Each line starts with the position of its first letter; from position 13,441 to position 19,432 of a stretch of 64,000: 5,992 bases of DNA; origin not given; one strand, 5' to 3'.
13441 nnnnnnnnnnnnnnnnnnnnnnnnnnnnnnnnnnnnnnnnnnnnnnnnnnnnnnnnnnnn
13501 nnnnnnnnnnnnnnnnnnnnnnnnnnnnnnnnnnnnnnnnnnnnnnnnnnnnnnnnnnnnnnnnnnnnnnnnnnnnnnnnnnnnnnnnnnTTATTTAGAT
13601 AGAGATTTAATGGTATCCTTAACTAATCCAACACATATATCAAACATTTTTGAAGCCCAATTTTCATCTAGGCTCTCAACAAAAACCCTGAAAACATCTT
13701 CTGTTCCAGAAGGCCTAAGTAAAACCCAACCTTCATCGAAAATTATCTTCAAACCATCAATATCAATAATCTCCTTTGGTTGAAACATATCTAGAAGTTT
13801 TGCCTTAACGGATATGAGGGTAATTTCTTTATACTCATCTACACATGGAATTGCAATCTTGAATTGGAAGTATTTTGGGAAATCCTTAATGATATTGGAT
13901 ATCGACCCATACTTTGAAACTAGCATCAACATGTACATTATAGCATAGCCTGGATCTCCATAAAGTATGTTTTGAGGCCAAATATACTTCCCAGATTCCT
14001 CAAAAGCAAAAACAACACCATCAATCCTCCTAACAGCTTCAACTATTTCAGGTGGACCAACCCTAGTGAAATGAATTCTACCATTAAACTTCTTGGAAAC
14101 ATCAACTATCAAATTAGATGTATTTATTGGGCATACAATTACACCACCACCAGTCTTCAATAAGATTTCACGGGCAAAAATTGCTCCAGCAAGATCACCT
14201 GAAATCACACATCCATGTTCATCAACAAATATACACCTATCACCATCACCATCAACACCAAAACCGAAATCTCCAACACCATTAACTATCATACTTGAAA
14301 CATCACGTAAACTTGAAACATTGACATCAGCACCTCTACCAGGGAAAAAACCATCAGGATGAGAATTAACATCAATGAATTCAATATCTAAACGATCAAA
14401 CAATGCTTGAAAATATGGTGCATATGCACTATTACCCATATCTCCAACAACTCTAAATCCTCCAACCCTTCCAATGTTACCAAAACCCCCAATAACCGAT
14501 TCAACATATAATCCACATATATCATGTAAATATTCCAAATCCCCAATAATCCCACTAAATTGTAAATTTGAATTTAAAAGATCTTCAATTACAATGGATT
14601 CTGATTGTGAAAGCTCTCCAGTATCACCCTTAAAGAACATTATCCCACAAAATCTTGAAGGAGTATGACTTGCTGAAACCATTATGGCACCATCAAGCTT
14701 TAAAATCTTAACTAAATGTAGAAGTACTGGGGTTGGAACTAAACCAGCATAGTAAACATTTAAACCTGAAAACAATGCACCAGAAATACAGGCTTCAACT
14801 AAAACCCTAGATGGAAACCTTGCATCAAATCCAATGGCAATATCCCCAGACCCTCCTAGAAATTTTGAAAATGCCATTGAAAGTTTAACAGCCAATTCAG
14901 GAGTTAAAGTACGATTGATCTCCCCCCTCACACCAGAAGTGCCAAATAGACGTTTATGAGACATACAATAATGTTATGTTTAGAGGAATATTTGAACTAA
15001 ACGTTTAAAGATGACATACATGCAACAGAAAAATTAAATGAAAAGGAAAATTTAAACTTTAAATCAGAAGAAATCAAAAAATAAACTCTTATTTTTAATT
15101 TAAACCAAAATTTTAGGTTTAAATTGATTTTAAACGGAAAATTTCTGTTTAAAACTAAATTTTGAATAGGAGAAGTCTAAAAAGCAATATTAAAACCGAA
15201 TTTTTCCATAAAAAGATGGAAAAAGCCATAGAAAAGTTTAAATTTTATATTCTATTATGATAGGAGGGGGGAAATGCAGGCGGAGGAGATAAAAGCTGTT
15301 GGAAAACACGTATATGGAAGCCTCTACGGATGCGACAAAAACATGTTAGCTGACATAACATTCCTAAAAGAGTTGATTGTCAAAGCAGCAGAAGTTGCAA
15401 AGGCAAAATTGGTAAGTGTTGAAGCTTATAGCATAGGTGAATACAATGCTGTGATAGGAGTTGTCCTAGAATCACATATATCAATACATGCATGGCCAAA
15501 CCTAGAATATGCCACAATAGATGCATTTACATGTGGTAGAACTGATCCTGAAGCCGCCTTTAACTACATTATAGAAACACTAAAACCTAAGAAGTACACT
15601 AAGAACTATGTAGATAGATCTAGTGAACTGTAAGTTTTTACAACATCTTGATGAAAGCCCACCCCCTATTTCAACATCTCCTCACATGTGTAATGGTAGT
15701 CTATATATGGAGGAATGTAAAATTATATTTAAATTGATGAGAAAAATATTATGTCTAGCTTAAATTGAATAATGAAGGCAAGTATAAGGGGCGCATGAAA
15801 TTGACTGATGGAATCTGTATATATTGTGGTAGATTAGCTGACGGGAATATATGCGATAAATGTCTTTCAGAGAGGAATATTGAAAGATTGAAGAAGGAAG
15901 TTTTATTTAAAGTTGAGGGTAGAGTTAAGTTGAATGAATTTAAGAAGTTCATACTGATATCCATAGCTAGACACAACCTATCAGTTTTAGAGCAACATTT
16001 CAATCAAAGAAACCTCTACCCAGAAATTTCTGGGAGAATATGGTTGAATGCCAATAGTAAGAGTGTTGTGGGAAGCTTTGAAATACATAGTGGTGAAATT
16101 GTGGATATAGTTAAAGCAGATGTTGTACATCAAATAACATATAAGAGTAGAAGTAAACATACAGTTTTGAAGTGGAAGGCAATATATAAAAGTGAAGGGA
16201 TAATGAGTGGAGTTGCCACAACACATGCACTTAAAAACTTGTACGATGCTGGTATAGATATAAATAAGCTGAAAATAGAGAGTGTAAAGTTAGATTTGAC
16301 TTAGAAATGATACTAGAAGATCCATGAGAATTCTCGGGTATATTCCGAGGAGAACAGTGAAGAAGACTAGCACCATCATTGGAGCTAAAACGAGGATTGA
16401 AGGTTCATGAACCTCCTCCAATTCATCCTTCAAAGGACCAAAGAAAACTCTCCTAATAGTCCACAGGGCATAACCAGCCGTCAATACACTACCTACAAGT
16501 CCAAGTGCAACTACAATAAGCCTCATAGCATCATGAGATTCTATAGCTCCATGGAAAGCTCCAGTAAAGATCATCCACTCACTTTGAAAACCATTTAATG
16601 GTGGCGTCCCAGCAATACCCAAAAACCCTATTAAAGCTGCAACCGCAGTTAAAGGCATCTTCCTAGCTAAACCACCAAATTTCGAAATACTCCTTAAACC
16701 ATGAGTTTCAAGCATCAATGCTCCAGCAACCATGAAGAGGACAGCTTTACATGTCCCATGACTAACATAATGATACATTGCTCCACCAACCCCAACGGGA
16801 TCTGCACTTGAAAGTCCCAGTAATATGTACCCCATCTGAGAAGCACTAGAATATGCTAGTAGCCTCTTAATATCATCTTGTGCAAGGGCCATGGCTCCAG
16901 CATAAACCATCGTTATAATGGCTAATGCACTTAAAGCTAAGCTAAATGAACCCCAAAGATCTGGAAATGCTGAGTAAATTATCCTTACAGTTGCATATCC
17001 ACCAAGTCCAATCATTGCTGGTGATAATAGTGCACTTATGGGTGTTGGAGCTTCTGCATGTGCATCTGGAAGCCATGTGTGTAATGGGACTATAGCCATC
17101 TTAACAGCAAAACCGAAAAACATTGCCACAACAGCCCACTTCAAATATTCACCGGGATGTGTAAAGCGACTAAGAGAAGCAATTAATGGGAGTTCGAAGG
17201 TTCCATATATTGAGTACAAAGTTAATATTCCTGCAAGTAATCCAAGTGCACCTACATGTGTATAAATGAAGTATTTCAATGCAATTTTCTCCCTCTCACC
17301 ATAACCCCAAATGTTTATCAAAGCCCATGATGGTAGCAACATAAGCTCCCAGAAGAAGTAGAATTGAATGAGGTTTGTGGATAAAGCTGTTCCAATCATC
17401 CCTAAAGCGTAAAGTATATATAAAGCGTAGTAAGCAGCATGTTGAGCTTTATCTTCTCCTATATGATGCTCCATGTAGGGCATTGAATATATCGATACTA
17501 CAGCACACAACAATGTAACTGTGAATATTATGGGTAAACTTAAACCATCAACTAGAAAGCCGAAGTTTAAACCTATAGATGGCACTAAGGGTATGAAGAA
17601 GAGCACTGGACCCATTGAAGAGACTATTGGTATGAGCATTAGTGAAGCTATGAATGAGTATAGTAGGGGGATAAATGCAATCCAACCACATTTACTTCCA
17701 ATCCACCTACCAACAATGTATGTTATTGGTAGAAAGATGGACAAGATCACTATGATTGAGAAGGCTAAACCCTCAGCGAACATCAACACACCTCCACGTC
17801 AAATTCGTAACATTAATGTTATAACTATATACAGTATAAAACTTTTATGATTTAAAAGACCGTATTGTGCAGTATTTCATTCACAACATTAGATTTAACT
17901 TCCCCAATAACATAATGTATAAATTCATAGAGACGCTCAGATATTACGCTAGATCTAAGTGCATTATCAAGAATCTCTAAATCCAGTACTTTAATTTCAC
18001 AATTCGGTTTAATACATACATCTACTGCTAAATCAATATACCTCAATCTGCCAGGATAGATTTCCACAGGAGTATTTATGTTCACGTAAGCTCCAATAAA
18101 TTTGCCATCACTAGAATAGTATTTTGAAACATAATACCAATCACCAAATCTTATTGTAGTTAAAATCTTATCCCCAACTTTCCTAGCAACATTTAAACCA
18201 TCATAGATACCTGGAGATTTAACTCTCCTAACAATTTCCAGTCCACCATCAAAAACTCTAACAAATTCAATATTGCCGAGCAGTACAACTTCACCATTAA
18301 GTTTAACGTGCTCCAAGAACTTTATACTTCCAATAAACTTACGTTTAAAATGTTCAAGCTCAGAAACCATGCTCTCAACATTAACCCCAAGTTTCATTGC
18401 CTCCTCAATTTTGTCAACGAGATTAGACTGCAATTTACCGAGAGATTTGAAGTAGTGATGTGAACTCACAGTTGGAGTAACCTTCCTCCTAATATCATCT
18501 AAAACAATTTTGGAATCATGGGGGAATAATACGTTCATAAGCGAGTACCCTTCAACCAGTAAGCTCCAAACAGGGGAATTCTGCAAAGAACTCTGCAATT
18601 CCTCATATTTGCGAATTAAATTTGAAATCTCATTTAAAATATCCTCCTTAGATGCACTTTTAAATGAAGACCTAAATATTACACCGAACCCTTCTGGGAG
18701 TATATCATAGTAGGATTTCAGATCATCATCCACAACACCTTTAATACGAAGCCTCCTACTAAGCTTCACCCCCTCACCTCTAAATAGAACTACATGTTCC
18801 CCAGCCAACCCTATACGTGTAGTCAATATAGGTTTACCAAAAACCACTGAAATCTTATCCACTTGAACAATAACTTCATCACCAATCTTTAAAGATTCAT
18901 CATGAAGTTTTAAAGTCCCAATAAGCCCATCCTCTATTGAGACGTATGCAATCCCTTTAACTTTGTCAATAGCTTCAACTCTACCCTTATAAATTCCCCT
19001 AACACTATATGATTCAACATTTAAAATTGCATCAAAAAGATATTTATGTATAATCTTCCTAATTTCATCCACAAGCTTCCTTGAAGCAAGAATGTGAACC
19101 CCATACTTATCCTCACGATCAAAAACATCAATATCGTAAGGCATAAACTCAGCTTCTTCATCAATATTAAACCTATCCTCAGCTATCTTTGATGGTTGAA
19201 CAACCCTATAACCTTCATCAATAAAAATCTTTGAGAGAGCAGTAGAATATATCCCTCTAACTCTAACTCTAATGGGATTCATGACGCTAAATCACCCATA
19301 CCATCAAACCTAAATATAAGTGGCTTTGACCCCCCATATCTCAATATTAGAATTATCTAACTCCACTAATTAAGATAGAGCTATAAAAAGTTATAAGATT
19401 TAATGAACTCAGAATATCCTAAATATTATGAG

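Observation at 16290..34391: Complex-I-ordered 11-subunit locus whose NuoD homologue retains a complete [NiFe] site: a group-4 hydrogenase in Nuo clothing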

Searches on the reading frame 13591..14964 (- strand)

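Call 14: search_protein_families(library=pfam, proteins=[window:13591-14964:-], max_evalue=0.001)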
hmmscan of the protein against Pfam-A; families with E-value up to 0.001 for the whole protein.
window:13591-14964:- (457 aa): 4 families
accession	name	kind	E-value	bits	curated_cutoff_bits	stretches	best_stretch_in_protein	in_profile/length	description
PF02878.22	PGM_PMM_I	-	2.7e-30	105.3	22.5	1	5-133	2-134/138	Phosphoglucomutase/phosphomannomutase, alpha/beta/alpha domain I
PF02879.22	PGM_PMM_II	-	3.8e-14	53.5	29.3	1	154-251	4-103/103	Phosphoglucomutase/phosphomannomutase, alpha/beta/alpha domain II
PF02880.22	PGM_PMM_III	-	5e-12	46.4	20.7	1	256-364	2-114/115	Phosphoglucomutase/phosphomannomutase, alpha/beta/alpha domain III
PF00408.26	PGM_PMM_IV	-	3.3e-09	37.1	23.1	1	393-440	21-61/68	Phosphoglucomutase/phosphomannomutase, C-terminal domain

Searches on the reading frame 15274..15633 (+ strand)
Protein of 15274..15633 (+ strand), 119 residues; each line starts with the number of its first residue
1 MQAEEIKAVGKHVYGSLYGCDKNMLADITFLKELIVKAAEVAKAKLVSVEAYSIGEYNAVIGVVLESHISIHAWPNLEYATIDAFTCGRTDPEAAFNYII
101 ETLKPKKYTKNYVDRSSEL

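Call 14: search_protein_families(library=pfam, proteins=[window:15274-15633:+], max_evalue=0.001)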
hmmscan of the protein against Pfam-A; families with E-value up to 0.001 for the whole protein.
window:15274-15633:+ (119 aa): 1 family
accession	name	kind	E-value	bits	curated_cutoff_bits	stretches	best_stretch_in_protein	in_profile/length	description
PF02675.21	AdoMet_dc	-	1.1e-28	100.1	25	1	12-115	1-106/107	S-adenosylmethionine decarboxylase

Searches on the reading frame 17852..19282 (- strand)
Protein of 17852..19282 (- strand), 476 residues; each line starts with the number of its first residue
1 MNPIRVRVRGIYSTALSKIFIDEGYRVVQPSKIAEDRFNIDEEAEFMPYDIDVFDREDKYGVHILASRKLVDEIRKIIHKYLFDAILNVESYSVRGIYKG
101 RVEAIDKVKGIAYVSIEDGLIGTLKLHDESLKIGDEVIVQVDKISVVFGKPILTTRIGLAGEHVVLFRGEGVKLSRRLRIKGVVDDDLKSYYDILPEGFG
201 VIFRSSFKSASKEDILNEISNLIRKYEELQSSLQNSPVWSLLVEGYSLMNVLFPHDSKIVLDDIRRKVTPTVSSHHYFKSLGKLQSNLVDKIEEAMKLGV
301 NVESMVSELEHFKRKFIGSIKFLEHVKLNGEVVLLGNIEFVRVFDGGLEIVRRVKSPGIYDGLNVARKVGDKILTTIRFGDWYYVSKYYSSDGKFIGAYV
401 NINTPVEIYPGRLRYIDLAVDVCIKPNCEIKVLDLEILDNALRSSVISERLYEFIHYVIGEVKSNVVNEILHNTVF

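Call 8: search_protein_families(library=pfam, proteins=[window:17852-19282:-], max_evalue=0.01)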
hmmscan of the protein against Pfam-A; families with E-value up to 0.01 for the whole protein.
window:17852-19282:- (476 aa): 2 families
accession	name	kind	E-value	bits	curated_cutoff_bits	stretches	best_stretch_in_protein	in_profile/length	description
PF04167.18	DUF402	-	1.9e-16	60.4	23.9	1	372-436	2-66/68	Protein of unknown function (DUF402)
PF10150.14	RNase_E_G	-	6.9e-08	32.7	25.5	1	159-253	2-97/270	Ribonuclease E/G family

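Call 82: search_protein_families(library=ncbifam, proteins=[window:17852-19282:-], max_evalue=0.0001)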
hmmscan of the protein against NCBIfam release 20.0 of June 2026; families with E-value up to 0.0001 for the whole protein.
window:17852-19282:- (476 aa): 4 families
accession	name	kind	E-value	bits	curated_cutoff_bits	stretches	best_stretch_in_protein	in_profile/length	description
TIGR00757.1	RNaseEG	subfamily_domain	6.4e-14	51.7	325.95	1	128-250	82-206/415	Rne/Rng family ribonuclease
NF052586.1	RnaseECyano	equivalog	3.6e-07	29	900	1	131-241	86-197/619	ribonuclease E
NF052588.1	RnaseEMycob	equivalog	1.6e-06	26.3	1400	1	119-231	404-516/945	ribonuclease E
NF008074.0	PRK10811.1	equivalog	3.1e-05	21.9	908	1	130-237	93-202/1068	ribonuclease E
